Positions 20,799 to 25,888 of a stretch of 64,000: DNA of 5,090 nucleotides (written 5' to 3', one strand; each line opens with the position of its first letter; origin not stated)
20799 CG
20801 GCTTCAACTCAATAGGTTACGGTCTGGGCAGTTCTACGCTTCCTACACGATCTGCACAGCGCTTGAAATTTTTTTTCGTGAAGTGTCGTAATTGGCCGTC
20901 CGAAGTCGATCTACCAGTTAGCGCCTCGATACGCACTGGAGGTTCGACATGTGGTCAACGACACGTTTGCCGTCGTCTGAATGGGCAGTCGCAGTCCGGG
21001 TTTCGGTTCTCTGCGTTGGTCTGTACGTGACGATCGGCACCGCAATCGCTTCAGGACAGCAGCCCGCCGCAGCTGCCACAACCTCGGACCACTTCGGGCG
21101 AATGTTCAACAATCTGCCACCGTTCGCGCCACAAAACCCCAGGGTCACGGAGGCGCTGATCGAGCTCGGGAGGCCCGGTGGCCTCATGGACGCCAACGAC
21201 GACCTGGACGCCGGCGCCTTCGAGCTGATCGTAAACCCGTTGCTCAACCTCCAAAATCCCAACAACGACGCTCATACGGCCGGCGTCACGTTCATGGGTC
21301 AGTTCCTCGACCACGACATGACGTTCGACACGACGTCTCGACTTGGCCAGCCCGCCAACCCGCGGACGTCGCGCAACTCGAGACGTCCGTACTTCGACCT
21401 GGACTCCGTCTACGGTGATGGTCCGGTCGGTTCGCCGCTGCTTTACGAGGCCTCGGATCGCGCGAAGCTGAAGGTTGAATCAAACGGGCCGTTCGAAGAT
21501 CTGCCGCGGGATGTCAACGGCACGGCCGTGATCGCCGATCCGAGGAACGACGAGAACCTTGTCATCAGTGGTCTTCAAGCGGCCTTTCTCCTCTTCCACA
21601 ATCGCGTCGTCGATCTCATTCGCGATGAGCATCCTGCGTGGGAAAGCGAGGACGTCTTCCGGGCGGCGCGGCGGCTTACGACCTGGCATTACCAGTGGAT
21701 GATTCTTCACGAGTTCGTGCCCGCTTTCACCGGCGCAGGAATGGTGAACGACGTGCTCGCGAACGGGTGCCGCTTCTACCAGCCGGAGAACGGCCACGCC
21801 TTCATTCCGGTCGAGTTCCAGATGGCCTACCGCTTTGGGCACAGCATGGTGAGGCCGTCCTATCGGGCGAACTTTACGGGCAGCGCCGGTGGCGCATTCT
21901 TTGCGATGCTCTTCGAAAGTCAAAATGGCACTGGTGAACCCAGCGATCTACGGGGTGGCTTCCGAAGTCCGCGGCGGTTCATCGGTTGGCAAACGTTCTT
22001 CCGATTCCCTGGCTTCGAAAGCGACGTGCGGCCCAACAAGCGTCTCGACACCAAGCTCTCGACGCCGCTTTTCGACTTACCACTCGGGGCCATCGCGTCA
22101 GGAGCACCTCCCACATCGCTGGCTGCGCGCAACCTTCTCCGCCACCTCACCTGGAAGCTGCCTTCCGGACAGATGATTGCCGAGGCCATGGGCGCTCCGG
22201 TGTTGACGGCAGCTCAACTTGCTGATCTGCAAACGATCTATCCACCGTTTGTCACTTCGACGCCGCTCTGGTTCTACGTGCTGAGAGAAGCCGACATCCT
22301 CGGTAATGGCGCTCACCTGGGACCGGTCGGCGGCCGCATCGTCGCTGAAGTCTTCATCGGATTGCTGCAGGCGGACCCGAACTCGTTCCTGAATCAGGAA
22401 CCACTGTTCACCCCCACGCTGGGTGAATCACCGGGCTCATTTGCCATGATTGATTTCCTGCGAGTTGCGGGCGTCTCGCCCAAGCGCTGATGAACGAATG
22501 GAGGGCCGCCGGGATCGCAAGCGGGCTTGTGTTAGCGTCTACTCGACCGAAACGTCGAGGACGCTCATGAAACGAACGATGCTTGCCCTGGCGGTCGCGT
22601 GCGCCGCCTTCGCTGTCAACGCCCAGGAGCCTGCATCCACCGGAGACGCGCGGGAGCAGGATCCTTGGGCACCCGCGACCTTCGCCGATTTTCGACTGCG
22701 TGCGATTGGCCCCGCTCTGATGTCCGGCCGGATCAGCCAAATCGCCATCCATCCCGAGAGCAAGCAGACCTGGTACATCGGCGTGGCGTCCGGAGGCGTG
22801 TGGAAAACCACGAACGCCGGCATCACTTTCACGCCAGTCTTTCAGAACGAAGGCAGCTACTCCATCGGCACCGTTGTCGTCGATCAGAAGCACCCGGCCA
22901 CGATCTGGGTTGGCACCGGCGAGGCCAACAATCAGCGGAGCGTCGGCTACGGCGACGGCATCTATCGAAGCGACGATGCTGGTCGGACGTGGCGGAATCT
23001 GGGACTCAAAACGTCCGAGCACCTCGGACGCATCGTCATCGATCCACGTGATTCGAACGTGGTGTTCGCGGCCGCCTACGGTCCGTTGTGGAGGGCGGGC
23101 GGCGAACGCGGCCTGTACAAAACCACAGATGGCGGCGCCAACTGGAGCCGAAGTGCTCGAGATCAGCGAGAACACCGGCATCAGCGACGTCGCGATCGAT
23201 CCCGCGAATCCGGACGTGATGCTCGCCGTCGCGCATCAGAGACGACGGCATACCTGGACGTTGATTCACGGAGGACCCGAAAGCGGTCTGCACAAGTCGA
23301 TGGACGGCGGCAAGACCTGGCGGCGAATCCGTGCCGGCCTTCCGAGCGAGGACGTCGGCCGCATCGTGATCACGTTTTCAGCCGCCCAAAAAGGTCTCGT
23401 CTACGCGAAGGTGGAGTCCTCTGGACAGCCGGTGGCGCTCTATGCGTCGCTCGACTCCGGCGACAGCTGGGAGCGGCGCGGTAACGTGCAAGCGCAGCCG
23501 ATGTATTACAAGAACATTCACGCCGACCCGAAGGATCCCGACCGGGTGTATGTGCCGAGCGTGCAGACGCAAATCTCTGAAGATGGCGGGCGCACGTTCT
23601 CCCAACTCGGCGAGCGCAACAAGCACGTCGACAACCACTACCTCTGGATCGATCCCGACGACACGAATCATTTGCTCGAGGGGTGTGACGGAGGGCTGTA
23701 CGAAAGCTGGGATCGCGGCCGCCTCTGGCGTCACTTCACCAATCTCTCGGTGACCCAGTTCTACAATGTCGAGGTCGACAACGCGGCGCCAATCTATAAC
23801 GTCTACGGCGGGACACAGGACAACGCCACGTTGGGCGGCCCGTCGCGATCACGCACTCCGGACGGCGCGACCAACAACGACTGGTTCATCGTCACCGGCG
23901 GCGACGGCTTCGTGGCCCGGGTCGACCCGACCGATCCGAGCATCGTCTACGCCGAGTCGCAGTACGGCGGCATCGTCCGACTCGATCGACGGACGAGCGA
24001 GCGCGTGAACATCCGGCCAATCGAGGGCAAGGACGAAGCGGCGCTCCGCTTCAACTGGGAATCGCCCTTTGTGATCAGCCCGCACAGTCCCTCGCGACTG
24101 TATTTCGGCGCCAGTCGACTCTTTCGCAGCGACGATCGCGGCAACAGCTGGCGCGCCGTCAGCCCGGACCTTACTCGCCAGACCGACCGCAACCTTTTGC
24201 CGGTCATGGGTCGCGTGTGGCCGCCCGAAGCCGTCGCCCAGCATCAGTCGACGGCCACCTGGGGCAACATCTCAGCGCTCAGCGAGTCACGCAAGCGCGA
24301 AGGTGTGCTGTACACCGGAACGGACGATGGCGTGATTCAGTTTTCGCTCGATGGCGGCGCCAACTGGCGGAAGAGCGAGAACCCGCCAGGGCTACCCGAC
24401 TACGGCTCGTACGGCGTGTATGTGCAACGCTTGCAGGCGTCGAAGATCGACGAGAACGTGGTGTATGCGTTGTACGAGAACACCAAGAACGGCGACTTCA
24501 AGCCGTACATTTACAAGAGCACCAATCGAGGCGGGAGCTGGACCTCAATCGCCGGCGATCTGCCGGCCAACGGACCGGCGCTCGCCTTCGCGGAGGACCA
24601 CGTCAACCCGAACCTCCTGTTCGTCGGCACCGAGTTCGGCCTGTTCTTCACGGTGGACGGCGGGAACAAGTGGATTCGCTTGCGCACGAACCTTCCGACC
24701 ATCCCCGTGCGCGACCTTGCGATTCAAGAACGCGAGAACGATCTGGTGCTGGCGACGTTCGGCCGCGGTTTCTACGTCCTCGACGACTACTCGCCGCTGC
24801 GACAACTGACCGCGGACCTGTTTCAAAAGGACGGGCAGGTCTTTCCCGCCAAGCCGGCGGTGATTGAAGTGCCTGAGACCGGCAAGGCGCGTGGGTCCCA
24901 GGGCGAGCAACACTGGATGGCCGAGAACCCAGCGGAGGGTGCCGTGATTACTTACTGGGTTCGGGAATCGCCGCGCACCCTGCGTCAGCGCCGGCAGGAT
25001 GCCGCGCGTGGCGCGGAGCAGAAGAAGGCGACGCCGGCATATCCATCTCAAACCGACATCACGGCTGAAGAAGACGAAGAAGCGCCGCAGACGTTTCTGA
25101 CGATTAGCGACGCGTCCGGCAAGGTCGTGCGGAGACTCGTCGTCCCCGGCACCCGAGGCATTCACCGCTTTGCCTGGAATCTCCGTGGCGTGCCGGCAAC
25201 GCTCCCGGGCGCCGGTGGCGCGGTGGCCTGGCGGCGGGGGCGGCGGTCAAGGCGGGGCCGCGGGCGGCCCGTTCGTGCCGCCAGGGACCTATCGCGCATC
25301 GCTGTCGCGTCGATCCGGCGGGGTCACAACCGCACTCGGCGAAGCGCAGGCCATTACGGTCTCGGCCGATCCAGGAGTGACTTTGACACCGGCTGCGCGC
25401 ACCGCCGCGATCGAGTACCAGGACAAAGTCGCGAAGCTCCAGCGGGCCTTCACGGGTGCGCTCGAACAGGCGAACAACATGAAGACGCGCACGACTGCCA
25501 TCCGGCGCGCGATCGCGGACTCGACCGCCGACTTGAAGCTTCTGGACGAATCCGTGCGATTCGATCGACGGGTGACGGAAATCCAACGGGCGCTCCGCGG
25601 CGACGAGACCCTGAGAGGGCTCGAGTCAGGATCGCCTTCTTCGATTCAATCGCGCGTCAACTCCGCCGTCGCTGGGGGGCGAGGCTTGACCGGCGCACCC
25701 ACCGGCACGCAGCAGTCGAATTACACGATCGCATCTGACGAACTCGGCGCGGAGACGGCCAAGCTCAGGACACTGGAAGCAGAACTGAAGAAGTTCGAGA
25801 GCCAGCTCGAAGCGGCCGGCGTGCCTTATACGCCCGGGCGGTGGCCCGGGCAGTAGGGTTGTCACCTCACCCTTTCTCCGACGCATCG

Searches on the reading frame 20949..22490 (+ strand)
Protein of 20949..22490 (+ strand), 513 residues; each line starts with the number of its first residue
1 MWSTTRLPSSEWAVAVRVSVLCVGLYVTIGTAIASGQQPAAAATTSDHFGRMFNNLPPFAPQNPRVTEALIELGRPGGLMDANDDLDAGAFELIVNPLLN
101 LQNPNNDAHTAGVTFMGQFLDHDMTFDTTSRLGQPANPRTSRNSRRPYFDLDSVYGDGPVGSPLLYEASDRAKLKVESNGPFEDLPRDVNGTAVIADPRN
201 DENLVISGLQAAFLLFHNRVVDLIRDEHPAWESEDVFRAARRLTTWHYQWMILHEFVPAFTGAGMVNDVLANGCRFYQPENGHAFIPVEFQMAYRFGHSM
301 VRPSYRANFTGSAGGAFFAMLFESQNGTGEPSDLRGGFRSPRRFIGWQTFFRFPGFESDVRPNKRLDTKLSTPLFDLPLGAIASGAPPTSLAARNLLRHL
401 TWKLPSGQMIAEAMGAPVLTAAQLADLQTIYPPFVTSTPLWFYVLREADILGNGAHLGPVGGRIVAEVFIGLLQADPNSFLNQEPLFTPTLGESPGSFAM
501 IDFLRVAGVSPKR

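Call 38: search_protein_families(library=pfam, proteins=[window:20949-22490:+], max_evalue=0.001)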
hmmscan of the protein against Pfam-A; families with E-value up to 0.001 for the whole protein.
window:20949-22490:+ (513 aa): 1 family
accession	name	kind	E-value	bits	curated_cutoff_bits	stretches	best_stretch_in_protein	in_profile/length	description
PF03098.20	An_peroxidase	-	1.5e-24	87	25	1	133-306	141-325/530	Animal haem peroxidase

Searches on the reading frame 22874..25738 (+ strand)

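Call 38: search_protein_families(library=pfam, proteins=[window:22874-25738:+], max_evalue=0.001)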
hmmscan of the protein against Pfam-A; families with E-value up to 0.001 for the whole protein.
window:22874-25738:+ (954 aa): 6 families
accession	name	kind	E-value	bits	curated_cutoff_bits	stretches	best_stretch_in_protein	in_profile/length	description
PF15902.12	Sortilin-Vps10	-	2.1e-15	56.9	33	0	139-224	3-82/446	Sortilin, neurotensin receptor 3,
PF14870.12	PSII_BNR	-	8.5e-06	25.7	27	0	115-201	19-96/303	Photosynthesis system II assembly factor YCF48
PF13088.12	BNR_2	-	0.0002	21.3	31.4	0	141-209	190-258/277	BNR repeat-like domain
PF15899.11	BNR_6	-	0.00031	21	27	0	546-559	1-14/14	BNR-Asp box repeat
PF02012.26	BNR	-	0.00035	20.6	27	0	489-500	1-12/12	BNR/Asp-box repeat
PF13860.13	FlgD_ig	-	0.00056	20.3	27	0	733-769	18-55/79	FlgD Ig-like domain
